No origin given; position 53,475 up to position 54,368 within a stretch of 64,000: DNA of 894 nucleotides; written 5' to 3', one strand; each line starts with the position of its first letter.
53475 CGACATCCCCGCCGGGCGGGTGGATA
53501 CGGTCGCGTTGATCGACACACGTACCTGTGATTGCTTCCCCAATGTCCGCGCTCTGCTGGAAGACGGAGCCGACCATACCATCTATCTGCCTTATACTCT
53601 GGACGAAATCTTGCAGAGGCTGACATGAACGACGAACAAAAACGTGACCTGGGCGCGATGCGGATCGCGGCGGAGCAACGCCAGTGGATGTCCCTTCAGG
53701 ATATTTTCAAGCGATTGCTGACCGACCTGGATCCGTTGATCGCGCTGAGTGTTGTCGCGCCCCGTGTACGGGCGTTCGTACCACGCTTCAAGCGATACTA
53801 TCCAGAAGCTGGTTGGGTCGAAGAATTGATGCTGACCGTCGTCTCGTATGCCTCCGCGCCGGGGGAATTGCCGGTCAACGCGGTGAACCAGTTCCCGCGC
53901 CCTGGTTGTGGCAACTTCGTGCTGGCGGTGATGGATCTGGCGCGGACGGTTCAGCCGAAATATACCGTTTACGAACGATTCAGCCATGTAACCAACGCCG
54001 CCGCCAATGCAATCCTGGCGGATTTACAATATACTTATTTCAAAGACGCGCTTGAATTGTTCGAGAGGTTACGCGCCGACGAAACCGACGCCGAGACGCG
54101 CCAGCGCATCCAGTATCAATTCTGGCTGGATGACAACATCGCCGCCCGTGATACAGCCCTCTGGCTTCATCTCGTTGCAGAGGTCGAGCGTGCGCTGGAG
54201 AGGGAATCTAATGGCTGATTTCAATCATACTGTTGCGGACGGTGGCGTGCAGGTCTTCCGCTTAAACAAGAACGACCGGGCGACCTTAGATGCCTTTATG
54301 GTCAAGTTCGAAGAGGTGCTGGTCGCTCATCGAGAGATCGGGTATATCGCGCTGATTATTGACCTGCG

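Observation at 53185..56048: Four-gene translationally coupled operon of unknowns ending in a secreted NHL beta-propeller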

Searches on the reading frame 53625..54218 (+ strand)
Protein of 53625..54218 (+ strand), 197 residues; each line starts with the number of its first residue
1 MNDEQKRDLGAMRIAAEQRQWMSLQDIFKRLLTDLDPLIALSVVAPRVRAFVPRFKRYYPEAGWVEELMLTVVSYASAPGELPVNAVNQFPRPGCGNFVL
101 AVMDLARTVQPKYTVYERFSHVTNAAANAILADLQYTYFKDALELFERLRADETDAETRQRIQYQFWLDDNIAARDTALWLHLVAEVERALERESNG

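Call 5: search_protein_families(library=pfam, proteins=[window:53625-54218:+], max_evalue=1)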
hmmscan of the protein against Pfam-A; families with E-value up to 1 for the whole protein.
window:53625-54218:+ (197 aa): 0 families

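Call 8: search_protein_families(library=ncbifam, proteins=[window:53625-54218:+], max_evalue=1)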
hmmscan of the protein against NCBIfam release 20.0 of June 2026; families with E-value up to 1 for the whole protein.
window:53625-54218:+ (197 aa): 0 families

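Call 10: find_homologous_proteins(query=window:53625-54218:+, max_evalue=0.001)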
Query window:53625-54218:+ (197 aa): 62 proteins with E <= 0.001 among 337 candidates.
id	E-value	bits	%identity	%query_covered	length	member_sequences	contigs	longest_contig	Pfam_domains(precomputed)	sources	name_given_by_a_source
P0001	5.8e-126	436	100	100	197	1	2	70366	-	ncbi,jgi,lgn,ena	jgi:hypothetical protein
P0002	4.6e-88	312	72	98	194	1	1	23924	-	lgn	-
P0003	4.3e-84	299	69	98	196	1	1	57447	-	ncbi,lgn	ncbi:MAG: hypothetical protein ACOCYT_00095 [Chloroflexota bacterium]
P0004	9.2e-81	288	65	99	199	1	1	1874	-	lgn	-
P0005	1.1e-80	288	68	93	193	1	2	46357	-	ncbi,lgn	-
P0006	2.7e-80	287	68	95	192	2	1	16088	-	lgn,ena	-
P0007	9.1e-80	285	68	100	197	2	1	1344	-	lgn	-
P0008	8.6e-79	282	67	95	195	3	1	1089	-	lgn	-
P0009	8.2e-78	279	61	98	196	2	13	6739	-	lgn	-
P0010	1.2e-77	278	66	93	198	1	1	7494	-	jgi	jgi:hypothetical protein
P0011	8.5e-77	275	63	98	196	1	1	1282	-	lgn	-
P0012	7.3e-76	272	62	98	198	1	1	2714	-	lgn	-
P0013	1.5e-75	271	63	100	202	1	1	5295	-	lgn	-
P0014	4.7e-72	260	63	93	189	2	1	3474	-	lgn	-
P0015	4.8e-72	260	59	98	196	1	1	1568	-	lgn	-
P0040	4.9e-65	237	55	98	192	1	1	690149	-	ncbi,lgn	ncbi:MAG: hypothetical protein OHK0046_10660 [Anaerolineae bacterium]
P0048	6.3e-57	211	54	98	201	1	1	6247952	-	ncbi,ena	-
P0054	3.4e-54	202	54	88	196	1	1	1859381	-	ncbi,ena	-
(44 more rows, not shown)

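Call 11: find_encoding_contigs(protein=P0048, flank=6000, max_places=2)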
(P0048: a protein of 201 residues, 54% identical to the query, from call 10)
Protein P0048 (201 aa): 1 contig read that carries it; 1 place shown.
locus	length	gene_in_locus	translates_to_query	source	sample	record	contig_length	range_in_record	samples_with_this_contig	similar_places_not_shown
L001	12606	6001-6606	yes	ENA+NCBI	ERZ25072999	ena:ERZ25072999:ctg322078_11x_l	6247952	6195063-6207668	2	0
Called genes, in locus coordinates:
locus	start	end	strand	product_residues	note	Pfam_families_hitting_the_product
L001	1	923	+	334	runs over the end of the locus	PF01547:SBP_bac_1, PF13531:SBP_bac_11, PF13416:SBP_bac_8, PF13343:SBP_bac_6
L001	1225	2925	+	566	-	PF00528:BPD_transp_1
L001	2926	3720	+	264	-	PF14256:YwiC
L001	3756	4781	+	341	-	PF00005:ABC_tran, PF13304:AAA_21 (faint), PF08402:TOBE_2 (weak)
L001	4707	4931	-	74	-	-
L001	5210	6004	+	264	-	PF01048:PNP_UDP_1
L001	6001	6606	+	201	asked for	-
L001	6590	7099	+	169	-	-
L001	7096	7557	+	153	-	-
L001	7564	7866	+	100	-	PF04255:DUF433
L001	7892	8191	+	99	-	PF18480:DUF5615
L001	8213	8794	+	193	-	PF20593:DUF6793 (faint), PF00542:Ribosomal_L12 (weak)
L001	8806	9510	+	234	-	PF13676:TIR_2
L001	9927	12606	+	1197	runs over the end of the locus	PF02574:S-methyl_trans, PF00809:Pterin_bind, PF02607:B12-binding_2, PF02310:B12-binding, PF02965:Met_synt_B12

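Call 12: find_encoding_contigs(protein=P0054, flank=6000, max_places=2)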
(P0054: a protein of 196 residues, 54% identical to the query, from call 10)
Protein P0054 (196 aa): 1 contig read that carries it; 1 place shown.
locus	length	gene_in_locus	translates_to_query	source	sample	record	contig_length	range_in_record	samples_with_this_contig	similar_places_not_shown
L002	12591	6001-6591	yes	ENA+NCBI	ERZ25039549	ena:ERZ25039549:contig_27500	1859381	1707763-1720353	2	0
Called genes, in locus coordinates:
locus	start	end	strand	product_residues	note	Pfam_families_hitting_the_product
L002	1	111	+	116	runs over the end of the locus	-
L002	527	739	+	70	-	PF00313:CSD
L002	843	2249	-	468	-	PF01476:LysM, PF23473:LysM3_LYK4_5 (faint), PF01476:LysM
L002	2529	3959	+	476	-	PF03951:Gln-synt_N, PF00120:Gln-synt_C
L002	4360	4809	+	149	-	-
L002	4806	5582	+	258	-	PF01048:PNP_UDP_1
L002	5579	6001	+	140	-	PF00583:Acetyltransf_1, PF13673:Acetyltransf_10 (weak), PF13508:Acetyltransf_7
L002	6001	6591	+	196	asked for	-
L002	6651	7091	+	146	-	-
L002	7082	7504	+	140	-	PF00542:Ribosomal_L12 (weak)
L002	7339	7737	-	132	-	-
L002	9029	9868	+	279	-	PF02574:S-methyl_trans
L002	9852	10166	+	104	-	PF02574:S-methyl_trans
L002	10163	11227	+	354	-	PF00809:Pterin_bind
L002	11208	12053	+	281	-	PF02607:B12-binding_2, PF02310:B12-binding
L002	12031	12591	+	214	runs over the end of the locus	PF02965:Met_synt_B12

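Call 13: find_encoding_contigs(protein=P0001, flank=6000, max_places=3)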
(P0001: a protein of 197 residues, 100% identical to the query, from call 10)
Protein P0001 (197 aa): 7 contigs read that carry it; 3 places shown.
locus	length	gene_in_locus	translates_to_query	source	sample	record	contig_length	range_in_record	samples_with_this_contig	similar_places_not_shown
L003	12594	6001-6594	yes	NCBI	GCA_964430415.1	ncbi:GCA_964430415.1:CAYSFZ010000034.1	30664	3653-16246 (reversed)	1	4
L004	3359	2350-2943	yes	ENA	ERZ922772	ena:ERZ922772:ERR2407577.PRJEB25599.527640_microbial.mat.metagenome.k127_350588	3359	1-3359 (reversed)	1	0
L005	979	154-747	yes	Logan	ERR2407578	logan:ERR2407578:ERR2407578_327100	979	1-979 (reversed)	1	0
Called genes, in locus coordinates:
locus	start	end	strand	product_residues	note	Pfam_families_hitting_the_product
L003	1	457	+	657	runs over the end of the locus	PF06874:FBPase_2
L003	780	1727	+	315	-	PF13191:AAA_16, PF00004:AAA, PF07724:AAA_2 (faint), PF07728:AAA_5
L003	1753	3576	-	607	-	PF04055:Radical_SAM, PF16199:Radical_SAM_C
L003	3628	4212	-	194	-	-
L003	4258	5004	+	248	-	PF01209:Ubie_methyltran (weak), PF13489:Methyltransf_23, PF05175:MTS (weak), PF13847:Methyltransf_31, PF08241:Methyltransf_11, PF08242:Methyltransf_12, PF13649:Methyltransf_25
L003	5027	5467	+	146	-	PF11716:MDMPI_N, PF12867:DinB_2 (weak)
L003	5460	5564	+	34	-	-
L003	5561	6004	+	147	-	-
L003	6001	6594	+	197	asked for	-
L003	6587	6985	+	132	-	-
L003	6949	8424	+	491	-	PF01436:NHL (faint)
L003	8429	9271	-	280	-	PF17827:PrmC_N, PF05175:MTS, PF13847:Methyltransf_31, PF08241:Methyltransf_11 (faint), PF08242:Methyltransf_12 (weak), PF13649:Methyltransf_25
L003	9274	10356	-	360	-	PF03462:PCRF, PF00472:RF-1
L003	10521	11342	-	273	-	PF12826:HHH_2 (weak), PF14520:HHH_5 (faint), PF02481:DNA_processg_A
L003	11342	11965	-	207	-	PF00376:MerR, PF12728:HTH_17, PF13411:MerR_1 (weak), PF14361:RsbRD_N (weak)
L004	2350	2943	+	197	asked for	-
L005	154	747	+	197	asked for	-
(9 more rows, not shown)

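Call 18: find_related_loci(query=A1, collection=genome_contigs, flank=8000)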
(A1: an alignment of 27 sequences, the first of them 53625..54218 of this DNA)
Query A1 (197 aa) in genome_contigs; peptide patterns used: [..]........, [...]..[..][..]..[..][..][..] (x = any residue, [..] = any of these).
104 stretches matched a pattern; 26 encode a relative of the query (tblastn E <= 1e-3); 26 distinct loci.
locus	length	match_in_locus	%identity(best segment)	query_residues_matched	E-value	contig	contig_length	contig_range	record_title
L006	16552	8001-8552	68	8-191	3e-86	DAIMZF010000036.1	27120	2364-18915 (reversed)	MAG TPA_asm: Aggregatilineales bacterium isolate CTOTU7321 NODE_1858_length_27120_cov_9.726658, whole genome shotgun seq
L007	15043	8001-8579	58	1-193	2e-79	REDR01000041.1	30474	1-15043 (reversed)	MAG: Anaerolineaceae bacterium isolate GEM2.Bin39 NODE_1474_length_30474_cov_18.4421, whole genome shotgun sequence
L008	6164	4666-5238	57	1-191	1e-72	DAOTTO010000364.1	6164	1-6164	MAG TPA_asm: Anaerolineae bacterium isolate F11_13 k119_3916448, whole genome shotgun sequence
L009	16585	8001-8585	58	1-195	1e-72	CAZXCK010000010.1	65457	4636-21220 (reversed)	MAG TPA_asm: uncultured Anaerolineaceae bacterium isolate SRP332253_co1_196 genome assembly, contig: NODE_420_length_654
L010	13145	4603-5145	61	8-191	2e-71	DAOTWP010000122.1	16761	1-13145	MAG TPA_asm: Anaerolineae bacterium isolate H14_151 k109_631104, whole genome shotgun sequence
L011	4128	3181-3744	59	4-191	2e-68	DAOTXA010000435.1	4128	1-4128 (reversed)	MAG TPA_asm: Anaerolineae bacterium isolate H18_201 k95_3022567, whole genome shotgun sequence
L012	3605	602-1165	56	1-188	4e-68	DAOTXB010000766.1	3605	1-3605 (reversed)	MAG TPA_asm: Anaerolineae bacterium isolate H18_214 k95_673840, whole genome shotgun sequence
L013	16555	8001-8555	56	4-188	9e-68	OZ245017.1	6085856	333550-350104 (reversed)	MAG: Phototrophicaceae bacterium isolate 75b39b6a-bc88-4430-bfad-914235af2d3e genome assembly, chromosome: 1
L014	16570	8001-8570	58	8-191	3e-67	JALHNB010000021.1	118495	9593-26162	MAG: Anaerolineae bacterium isolate Bin_50_3 c_000000001011, whole genome shotgun sequence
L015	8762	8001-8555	52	8-192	4e-65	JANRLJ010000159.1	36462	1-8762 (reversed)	MAG: bacterium isolate bins.192 k141_1156470, whole genome shotgun sequence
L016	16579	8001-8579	51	1-193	5e-64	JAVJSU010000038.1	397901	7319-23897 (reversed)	MAG: Aggregatilineales bacterium isolate G1-WW12-24 k141_87784, whole genome shotgun sequence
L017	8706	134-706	56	8-192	2e-63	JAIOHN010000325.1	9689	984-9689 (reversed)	MAG: Anaerolineae bacterium isolate MAG_05 contig_110479, whole genome shotgun sequence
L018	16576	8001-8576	52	1-192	4e-63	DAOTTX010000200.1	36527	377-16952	MAG TPA_asm: Anaerolineae bacterium isolate F14_29 k111_157752, whole genome shotgun sequence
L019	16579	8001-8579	54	8-194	3e-62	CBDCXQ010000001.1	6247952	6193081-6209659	MAG: Phototrophicaceae bacterium isolate 8d80f9c3-6d8e-4825-b8ae-9e3aa385a75f genome assembly, contig: contig_1, whole g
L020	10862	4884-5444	54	8-188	1e-61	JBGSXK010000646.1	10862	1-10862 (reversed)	MAG: Anaerolineae bacterium isolate JTS-RE63 k141_5643555, whole genome shotgun sequence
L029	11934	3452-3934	57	8-172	1e-46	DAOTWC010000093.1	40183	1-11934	MAG TPA_asm: Anaerolineae bacterium isolate H113_104 k137_922940, whole genome shotgun sequence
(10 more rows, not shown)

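Call 33: search_protein_families(library=ncbifam, proteins=[L001:5210-6004:+, L002:5579-6001:+, L029:4026-4295:+, L029:4285-4677:+, L001:7096-7557:+], max_evalue=0.01)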
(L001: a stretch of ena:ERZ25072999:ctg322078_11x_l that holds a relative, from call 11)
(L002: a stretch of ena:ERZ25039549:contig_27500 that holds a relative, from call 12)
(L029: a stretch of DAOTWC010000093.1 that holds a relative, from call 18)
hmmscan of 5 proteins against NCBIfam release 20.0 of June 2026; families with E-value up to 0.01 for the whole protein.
L001:5210-6004:+ (264 aa): 14 families
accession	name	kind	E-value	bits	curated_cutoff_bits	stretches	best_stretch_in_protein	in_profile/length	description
NF005500.0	PRK07115.1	equivalog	1.3e-16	60.7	264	1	77-216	63-203/261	AMP nucleosidase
TIGR01718.1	Uridine-psphlse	equivalog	2.5e-16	59.8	280.3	1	69-216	45-205/245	uridine phosphorylase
TIGR01721.1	AMN-like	hypoth_equivalog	9e-14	51.2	307.2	1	79-217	62-202/269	AMP nucleosidase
TIGR03468.1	HpnG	hypoth_equivalog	4.2e-13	49.3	187.1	1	79-217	22-149/212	hopanoid-associated phosphorylase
NF004489.0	PRK05819.1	subfamily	1.6e-11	43.9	230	1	68-215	47-196/236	DeoD-type purine-nucleoside phosphorylase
NF008383.0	PRK11178.1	equivalog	1.6e-10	40.7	262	1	69-165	52-152/254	uridine phosphorylase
NF009914.0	PRK13374.1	subfamily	5.7e-10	39.2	338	1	69-218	48-199/235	DeoD-type purine-nucleoside phosphorylase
NF004079.0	PRK05584.1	equivalog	2.7e-09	36.9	169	1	43-217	6-191/232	5'-methylthioadenosine/adenosylhomocysteine nucleosidase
TIGR00107.1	deoD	equivalog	3e-08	33.5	232.25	1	69-217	44-194/232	purine-nucleoside phosphorylase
NF005476.0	PRK07077.1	equivalog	1e-06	28.2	215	1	76-218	27-165/243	phosphorylase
NF011286.0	PRK14697.1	equivalog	2.7e-06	27.1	260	1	55-134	20-100/233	bifunctional 5'-methylthioadenosine/S-adenosylhomocysteine nucleosidase/phosphatase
TIGR01704.1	MTA_SAH-Nsdase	equivalog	3e-06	26.9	73.8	1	42-210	4-183/229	5'-methylthioadenosine/S-adenosylhomocysteine nucleosidase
NF005213.0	PRK06698.1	equivalog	6.4e-06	25.2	768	1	55-133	20-99/459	bifunctional 5'-methylthioadenosine/S-adenosylhomocysteine nucleosidase/phosphatase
TIGR03664.1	fut_nucase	equivalog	6.7e-06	26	124.7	1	54-218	12-195/228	futalosine hydrolase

L002:5579-6001:+ (140 aa): 6 families
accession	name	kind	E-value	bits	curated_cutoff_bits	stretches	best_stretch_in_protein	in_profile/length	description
NF007530.0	PRK10146.1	equivalog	3.7e-08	33.7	142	1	20-140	22-144/144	aminoalkylphosphonate N-acetyltransferase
TIGR01211.1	ELP3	subfamily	4.7e-07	28.7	350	1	58-138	446-521/522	tRNA uridine(34) 5-carboxymethylaminomethyl modification radical SAM/GNAT enzyme Elp3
TIGR01575.1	rimI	equivalog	0.00018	21.7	86.4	1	74-126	58-110/132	ribosomal protein S18-alanine N-acetyltransferase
NF002959.0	PRK03624.1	equivalog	0.00037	20.2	124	1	67-133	68-133/147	GNAT family acetyltransferase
NF040501.1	resist_ArsN2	equivalog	0.00044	19.9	125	1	48-112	29-89/133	arsenic resistance N-acetyltransferase ArsN2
NF000482.1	AAC_3_XI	exception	0.0015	18.3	300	1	64-126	68-130/148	aminoglycoside N-acetyltransferase AAC(3)-XI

L029:4026-4295:+ (89 aa): 1 family
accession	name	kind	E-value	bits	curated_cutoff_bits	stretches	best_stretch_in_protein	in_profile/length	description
NF008056.1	PRK10790.1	equivalog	0.0093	14.5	746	0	9-81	462-524/584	SmdB family multidrug efflux ABC transporter permease/ATP-binding protein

L029:4285-4677:+ (130 aa): 3 families
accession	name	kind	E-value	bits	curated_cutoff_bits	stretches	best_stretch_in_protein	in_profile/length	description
NF047863.1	VapCLeptosp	equivalog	2.9e-24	85.9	140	1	6-130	1-129/130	type II toxin-antitoxin system tRNA(fMet)-specific endonuclease VapC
NF010285.0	PRK13725.1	subfamily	2.9e-17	62.8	143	1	5-130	3-131/132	tRNA(fMet)-specific endonuclease VapC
NF047959.1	TA_toxin_VapC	equivalog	7e-10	39.1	80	1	19-123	19-120/125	type II toxin-antitoxin system VapC family toxin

L001:7096-7557:+ (153 aa): 0 families

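Call 34: search_solved_structures(query=L001:5210-6004:+, max_evalue=0.001)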
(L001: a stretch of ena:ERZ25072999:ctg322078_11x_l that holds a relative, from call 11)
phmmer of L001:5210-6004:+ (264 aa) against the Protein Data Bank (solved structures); distinct sequences matched with E-value up to 0.001: 60.
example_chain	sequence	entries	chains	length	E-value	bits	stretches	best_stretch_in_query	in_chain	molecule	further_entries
1odi_A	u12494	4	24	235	7.3e-16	61.3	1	73-232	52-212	PURINE NUCLEOSIDE PHOSPHORYLASE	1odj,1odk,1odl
1jds_A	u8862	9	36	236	1.7e-14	56.8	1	61-232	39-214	5'-METHYLTHIOADENOSINE PHOSPHORYLASE | 5'-deoxy-5'-methylthioadenosine phosphorylase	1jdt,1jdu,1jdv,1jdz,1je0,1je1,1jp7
4lnh_A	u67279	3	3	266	2.1e-13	53.3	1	63-220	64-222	Uridine phosphorylase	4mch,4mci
5lhv_A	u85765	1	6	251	4.2e-10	42.4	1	67-214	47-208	Uridine phosphorylase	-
4g8j_A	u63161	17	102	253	4.3e-10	42.4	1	67-214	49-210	Uridine phosphorylase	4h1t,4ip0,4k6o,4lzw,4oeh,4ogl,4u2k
3o6v_A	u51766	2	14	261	4.7e-10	42.3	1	67-214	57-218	Uridine phosphorylase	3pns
2ac7_A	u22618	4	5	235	1.1e-09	41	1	73-231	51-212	Purine nucleoside phosphorylase | Purine nucleoside phosphorylase deoD-type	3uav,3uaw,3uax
1xe3_A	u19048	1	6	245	1.3e-09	40.8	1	73-231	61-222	purine nucleoside phosphorylase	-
3uay_A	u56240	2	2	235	3.2e-09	39.6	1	73-225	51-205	Purine nucleoside phosphorylase deoD-type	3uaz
3mb8_A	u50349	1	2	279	1.2e-08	37.6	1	71-252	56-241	Purine nucleoside phosphorylase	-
4m3n_A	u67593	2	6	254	1.4e-08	37.4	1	64-224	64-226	Purine nucleoside phosphorylase DeoD-type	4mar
1ybf_A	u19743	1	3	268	1.6e-08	37.2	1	79-218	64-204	AMP nucleosidase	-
3qpb_A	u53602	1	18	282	1.8e-08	37.1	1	70-215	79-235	Uridine phosphorylase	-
7q2w_DDD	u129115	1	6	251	1.9e-08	37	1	70-214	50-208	Uridine phosphorylase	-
7q30_DDD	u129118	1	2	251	2.1e-08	36.9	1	70-214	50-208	Uridine phosphorylase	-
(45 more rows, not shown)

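Call 35: predict_structure(alignment_id=A1)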
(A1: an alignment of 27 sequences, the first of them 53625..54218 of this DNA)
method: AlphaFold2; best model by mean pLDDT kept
length: 197 residues; sequences in the alignment: 27
mean_pLDDT: 96.7   pTM: 0.91
mean pLDDT of the five models: 96.7, 96.6, 96.3, 95.9, 95.6
residues with pLDDT >= 90: 193; 70-90: 4; 50-70: 0; < 50: 0
segments of 3 or more residues with pLDDT < 50: none
pLDDT, mean of each block of 10 residues (from residue 1): 97 98 97 95 97 98 97 95 95 98 98 95 98 98 96 97 97 98 98 91
secondary structure, 60 per line:
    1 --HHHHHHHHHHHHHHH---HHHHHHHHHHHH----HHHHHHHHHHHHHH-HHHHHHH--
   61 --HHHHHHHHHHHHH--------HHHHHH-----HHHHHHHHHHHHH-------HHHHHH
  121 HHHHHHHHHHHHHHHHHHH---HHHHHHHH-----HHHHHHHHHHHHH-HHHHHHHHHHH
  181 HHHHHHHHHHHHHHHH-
elements in order: H3-17 H21-32 H37-50 H52-58 H63-75 H84-89 H95-107 H115-139 H143-150 H156-168 H170-196

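Call 49: search_protein_families(library=pfam, alignment_id=A1, max_evalue=1)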
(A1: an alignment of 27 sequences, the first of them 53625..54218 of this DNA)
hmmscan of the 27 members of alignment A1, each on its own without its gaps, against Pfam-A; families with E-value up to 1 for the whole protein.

A. member 1, window:53625-54218:+ (197 aa): 0 families

B. families by the number of members that match (of 27 scanned): 14 families
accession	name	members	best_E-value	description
PF20849.2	TelK_muzzle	4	0.03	Protelomerase, muzzle domain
PF24795.1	WDR62-MABP1_CC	2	0.033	WRD62/MABP1 coiled-coil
PF08325.16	WLM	1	0.0065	WLM domain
PF16035.10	Chalcone_2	1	0.013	Chalcone isomerase like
PF07199.16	DUF1411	1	0.09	Protein of unknown function (DUF1411)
PF16708.10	LppA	1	0.1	Lipoprotein confined to pathogenic Mycobacterium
PF25273.1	DUF7869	1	0.12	Domain of unknown function (DUF7869)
PF24267.1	HVO_1552_C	1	0.13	HVO_1552, C-terminal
PF18833.7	TPR_22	1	0.15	Tetratricopeptide repeat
PF10304.15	RTP1_C2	1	0.17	Required for nuclear transport of RNA pol II C-terminus 2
PF20671.3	COG3_C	1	0.17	Conserved oligomeric Golgi complex subunit 3, C-terminal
PF17985.6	SipA_VBS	1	0.2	SipA vinculin binding site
PF18545.6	HalOD1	1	0.21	Halobacterial output domain 1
PF21830.1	DUF6890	1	0.8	Family of unknown function (DUF6890)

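Call 52: search_solved_structures(query=A1, max_evalue=10)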
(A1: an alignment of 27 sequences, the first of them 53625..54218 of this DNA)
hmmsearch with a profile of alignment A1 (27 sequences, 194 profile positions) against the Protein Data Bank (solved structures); distinct sequences matched with E-value up to 10: 4.
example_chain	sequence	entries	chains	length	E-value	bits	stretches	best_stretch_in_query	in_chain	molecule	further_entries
9han_C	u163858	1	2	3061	1.2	12.1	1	9-113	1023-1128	Collagen type VI alpha 3 chain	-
3g5i_A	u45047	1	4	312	1.2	12.1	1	99-145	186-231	Pyrimidine-specific ribonucleoside hydrolase rihA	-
1yoe_A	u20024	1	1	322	1.3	12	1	99-145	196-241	Hypothetical protein ybeK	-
7p12_A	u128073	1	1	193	2.1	11.4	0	8-30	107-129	DeNovoTIM13-SB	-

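Call 65: search_protein_families(library=pfam, proteins=[L018:8582-8986:+, L018:7127-7573:+, L001:7096-7557:+, L011:2611-3066:+], max_evalue=1)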
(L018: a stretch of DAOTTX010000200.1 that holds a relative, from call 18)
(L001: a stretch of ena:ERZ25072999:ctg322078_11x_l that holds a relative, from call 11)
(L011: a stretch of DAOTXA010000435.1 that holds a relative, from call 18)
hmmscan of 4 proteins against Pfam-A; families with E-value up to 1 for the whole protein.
L018:8582-8986:+ (134 aa): 1 family
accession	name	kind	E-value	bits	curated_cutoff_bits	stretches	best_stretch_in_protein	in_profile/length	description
PF11964.13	SpoIIAA-like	-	0.0035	18.5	25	1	29-129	12-105/106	SpoIIAA-like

L018:7127-7573:+ (148 aa): 0 families

L001:7096-7557:+ (153 aa): 2 families
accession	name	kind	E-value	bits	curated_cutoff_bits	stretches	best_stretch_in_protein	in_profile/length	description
PF02402.22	Lysis_col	-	0.023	15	27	1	3-38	3-38/49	Lysis protein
PF07172.16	GRP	-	0.24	12.5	30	1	1-37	1-34/90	Glycine rich protein family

L011:2611-3066:+ (151 aa): 0 families

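Call 70: find_encoding_contigs(protein=P0040, flank=8000, max_places=1)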
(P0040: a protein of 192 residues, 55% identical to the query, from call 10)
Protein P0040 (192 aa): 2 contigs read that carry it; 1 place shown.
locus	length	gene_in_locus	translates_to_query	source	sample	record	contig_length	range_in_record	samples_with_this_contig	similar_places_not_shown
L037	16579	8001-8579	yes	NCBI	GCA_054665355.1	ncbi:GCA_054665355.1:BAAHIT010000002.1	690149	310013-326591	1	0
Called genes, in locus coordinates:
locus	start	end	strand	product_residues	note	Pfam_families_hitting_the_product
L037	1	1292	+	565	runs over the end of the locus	PF06347:SH3_4 (weak), PF08239:SH3_3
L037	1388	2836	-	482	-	PF13646:HEAT_2, PF03130:HEAT_PBS (faint)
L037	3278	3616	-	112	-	-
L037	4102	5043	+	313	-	PF00581:Rhodanese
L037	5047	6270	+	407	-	PF04143:Sulf_transp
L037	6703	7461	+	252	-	PF01048:PNP_UDP_1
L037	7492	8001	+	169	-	-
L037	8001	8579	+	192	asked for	-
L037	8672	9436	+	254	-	PF00106:adh_short, PF08659:KR, PF13561:adh_short_C2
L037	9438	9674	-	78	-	-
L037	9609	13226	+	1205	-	PF02574:S-methyl_trans, PF00809:Pterin_bind, PF02607:B12-binding_2, PF02310:B12-binding, PF02965:Met_synt_B12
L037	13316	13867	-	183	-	PF05685:Uma2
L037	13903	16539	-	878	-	PF13514:AAA_27 (weak), PF02463:SMC_N, PF13304:AAA_21 (faint), PF13476:AAA_23, PF13555:AAA_29 (weak), PF04423:Rad50_zn_hook (weak), PF13558:SbcC_Walker_B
